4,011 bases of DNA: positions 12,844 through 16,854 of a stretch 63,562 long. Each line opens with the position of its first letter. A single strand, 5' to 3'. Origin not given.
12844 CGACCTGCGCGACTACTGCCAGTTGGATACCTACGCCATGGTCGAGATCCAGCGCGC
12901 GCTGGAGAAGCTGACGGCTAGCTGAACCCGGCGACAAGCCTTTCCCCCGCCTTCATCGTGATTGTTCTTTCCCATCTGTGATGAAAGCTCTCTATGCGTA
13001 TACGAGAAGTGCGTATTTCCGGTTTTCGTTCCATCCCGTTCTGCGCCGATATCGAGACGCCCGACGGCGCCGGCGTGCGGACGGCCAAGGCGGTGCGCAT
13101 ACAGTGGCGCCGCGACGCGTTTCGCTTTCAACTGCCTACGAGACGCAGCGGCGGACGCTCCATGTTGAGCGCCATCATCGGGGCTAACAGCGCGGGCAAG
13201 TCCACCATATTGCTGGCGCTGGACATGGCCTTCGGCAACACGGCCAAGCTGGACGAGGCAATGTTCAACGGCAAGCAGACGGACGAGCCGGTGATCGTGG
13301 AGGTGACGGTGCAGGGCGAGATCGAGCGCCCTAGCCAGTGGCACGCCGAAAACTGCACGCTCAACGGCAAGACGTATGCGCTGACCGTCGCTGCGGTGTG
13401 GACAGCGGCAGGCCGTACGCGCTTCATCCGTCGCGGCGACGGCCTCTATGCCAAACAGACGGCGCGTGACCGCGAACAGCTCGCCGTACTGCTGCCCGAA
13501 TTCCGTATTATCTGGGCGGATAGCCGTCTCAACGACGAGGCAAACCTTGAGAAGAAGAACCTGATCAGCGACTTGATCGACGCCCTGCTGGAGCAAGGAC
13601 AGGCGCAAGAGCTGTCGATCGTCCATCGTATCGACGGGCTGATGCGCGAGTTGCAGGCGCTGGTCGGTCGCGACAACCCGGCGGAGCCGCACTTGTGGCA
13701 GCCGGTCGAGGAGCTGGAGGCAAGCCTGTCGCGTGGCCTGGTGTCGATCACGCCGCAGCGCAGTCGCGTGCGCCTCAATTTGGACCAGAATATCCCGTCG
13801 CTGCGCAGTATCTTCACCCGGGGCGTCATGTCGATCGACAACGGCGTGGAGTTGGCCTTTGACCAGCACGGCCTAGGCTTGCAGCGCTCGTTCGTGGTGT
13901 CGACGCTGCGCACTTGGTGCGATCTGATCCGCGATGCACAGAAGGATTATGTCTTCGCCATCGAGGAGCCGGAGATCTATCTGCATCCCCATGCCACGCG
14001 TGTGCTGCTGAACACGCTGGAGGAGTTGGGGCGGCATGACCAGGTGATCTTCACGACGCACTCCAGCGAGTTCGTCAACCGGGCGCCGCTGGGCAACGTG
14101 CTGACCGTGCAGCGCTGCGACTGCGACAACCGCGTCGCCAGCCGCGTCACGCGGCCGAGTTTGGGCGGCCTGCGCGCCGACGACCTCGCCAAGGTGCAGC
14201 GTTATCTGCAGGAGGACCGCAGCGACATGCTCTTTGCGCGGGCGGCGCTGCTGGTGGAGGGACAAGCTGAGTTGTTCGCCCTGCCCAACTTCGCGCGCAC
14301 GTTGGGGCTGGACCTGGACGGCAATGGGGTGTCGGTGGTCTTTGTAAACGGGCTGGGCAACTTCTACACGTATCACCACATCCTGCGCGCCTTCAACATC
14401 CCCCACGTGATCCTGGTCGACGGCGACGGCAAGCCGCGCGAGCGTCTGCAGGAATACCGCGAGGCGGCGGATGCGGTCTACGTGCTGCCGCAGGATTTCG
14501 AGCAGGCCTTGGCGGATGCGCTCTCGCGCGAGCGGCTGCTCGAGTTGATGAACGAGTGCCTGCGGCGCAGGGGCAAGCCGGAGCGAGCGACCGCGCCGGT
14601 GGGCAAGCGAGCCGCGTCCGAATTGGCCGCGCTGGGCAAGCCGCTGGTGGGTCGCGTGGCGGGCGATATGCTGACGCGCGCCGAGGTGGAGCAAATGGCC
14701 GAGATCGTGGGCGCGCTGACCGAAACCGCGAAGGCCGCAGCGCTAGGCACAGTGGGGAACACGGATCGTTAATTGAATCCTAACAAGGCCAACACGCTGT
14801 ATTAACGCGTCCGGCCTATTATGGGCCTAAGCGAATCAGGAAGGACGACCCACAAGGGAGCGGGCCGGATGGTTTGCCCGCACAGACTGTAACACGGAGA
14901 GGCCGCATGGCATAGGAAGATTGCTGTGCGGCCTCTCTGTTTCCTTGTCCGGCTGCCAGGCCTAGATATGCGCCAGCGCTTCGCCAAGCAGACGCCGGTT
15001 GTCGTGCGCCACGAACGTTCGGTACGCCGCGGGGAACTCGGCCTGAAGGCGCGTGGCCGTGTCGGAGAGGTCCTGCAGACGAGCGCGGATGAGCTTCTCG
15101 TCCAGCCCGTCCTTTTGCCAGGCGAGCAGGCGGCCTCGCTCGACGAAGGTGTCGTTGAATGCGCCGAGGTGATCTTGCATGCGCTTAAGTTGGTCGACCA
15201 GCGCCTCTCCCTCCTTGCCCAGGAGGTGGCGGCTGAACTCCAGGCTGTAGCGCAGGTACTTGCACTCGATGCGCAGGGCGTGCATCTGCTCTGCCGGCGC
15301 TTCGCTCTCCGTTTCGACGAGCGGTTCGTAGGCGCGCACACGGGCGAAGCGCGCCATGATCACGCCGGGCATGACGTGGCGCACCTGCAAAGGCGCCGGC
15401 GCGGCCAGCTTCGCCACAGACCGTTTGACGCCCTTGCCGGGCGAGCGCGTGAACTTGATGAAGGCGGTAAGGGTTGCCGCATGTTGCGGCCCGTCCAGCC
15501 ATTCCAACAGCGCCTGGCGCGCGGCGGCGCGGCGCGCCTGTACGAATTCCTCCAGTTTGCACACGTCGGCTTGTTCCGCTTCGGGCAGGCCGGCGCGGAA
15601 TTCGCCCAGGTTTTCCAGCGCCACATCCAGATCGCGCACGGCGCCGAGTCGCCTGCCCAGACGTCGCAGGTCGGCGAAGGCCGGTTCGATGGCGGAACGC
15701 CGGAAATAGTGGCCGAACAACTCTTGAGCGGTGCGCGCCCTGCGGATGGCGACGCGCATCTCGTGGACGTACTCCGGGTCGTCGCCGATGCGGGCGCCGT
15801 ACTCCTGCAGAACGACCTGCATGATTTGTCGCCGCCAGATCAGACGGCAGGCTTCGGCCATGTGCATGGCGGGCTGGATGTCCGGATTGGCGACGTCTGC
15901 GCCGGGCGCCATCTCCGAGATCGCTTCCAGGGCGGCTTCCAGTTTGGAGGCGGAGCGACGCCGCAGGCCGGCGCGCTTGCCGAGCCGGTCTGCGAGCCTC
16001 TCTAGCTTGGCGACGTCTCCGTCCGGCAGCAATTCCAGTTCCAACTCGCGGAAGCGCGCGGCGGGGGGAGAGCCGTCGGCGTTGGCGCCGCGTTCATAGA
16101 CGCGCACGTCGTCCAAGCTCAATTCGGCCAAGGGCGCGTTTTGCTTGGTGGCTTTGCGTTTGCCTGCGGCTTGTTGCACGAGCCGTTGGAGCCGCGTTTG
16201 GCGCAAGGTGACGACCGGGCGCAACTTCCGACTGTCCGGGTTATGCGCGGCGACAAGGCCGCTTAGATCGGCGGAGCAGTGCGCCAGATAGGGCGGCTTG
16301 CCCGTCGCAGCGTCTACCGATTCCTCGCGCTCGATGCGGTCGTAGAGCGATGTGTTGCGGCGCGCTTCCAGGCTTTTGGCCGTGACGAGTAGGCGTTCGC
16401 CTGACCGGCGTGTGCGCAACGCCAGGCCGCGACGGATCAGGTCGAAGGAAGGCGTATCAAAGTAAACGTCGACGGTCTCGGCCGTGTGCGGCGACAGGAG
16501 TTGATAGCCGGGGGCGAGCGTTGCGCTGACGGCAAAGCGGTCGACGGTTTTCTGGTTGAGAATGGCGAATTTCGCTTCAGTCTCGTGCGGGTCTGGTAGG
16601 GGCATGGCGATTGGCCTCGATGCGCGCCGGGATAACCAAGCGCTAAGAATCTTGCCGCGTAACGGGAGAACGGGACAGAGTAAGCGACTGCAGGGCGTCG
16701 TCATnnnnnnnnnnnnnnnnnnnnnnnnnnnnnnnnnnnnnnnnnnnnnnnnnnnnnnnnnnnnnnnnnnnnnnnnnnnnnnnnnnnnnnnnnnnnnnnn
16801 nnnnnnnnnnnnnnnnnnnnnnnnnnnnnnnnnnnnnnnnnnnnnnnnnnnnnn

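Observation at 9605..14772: Three-gene ATPase/nuclease cassette: candidate undescribed anti-phage or anti-MGE defence system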

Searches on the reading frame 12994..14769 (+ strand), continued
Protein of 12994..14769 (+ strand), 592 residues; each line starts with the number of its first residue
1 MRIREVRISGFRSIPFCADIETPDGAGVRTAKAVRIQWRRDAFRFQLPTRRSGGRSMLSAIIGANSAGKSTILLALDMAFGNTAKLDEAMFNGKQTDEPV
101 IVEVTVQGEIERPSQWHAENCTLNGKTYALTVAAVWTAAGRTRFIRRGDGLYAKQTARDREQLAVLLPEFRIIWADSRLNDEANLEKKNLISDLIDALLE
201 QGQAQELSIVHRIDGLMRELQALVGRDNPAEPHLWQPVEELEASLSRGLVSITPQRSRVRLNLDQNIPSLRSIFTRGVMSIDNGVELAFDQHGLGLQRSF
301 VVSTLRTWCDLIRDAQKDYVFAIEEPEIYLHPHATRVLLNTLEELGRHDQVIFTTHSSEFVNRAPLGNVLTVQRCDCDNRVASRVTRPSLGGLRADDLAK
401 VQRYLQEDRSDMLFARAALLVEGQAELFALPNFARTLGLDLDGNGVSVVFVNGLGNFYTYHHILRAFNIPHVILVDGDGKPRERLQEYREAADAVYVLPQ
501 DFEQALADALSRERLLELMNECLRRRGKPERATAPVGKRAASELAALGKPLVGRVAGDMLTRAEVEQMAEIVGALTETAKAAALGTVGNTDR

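Call 80: find_encoding_contigs(protein=P0260, flank=7000, max_places=1)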
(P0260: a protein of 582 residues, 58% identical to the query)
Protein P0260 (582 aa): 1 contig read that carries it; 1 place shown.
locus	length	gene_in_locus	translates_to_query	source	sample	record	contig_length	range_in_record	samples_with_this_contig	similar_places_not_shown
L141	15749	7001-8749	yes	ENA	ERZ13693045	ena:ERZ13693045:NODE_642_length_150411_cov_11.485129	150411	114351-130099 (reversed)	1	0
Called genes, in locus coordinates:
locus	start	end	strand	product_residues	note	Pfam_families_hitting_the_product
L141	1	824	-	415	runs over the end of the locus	-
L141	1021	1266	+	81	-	-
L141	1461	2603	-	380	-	PF02746:MR_MLE_N, PF13378:MR_MLE_C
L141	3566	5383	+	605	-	PF14516:AAA_35, PF13401:AAA_22, PF28130:DUF8371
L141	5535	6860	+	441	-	PF11074:DUF2779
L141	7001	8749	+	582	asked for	PF11398:DUF2813 (faint), PF13304:AAA_21, PF13175:AAA_15, PF20469:OLD-like_TOPRIM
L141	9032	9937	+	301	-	PF00528:BPD_transp_1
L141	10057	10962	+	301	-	PF00528:BPD_transp_1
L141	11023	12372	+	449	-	PF01547:SBP_bac_1, PF13416:SBP_bac_8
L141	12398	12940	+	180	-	-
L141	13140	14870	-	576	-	PF01928:CYTH, PF05235:CHAD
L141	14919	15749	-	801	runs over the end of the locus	PF00072:Response_reg, PF00989:PAS, PF08448:PAS_4, PF08448:PAS_4, PF13426:PAS_9, PF13185:GAF_2, PF00512:HisKA, PF02518:HATPase_c, +5 more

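Call 81: find_encoding_contigs(protein=P0267, flank=7000, max_places=1)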
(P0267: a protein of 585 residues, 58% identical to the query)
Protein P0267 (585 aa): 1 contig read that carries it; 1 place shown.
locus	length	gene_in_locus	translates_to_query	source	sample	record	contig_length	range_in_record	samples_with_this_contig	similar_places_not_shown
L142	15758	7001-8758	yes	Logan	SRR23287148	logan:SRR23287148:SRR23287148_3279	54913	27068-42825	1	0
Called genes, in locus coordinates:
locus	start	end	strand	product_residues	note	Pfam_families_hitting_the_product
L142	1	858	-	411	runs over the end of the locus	-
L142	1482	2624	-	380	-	PF02746:MR_MLE_N, PF13378:MR_MLE_C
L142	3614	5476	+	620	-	-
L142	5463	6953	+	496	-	PF11074:DUF2779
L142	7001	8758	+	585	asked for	PF11398:DUF2813 (faint), PF13304:AAA_21, PF13175:AAA_15, PF20469:OLD-like_TOPRIM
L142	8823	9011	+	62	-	-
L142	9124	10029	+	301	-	PF00528:BPD_transp_1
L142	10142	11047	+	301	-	PF00528:BPD_transp_1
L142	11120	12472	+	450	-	PF01547:SBP_bac_1, PF13416:SBP_bac_8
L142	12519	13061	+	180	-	-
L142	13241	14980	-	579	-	PF01928:CYTH, PF05235:CHAD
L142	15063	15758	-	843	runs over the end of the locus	PF00072:Response_reg, PF00989:PAS, PF08448:PAS_4, PF00989:PAS, PF08448:PAS_4, PF13426:PAS_9, PF01590:GAF, PF13185:GAF_2, +5 more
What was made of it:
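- Two OLD homologues chosen from the gene 3 hit list, without reference to gene 1, were again in trios (calls 80, 81).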

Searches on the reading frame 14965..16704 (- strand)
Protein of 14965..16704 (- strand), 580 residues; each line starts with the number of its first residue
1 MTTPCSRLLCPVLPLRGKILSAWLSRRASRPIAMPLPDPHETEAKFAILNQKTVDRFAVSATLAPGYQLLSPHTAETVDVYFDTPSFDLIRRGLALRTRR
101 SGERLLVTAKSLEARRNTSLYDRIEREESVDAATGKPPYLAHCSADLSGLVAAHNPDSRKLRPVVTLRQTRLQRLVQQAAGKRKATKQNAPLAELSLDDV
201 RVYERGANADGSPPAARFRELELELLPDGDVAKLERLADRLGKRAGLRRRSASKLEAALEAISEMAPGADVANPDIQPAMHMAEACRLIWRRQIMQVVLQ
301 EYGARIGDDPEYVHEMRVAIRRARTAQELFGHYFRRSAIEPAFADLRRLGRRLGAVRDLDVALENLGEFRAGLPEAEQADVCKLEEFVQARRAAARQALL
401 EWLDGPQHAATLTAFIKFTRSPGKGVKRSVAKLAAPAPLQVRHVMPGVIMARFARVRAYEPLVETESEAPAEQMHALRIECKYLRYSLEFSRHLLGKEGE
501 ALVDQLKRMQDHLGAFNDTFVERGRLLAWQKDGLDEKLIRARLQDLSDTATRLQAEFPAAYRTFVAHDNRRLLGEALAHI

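Call 61: search_protein_families(library=pfam, proteins=[window:14965-16704:-], max_evalue=0.00001)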
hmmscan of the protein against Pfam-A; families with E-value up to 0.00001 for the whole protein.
window:14965-16704:- (580 aa): 2 families
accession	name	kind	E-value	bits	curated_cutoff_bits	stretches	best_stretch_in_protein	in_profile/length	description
PF05235.19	CHAD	-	7.8e-48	163.9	25.6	1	290-526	3-227/228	CHAD domain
PF01928.26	CYTH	-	4.1e-11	43.5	23.2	1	40-255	2-175/179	CYTH domain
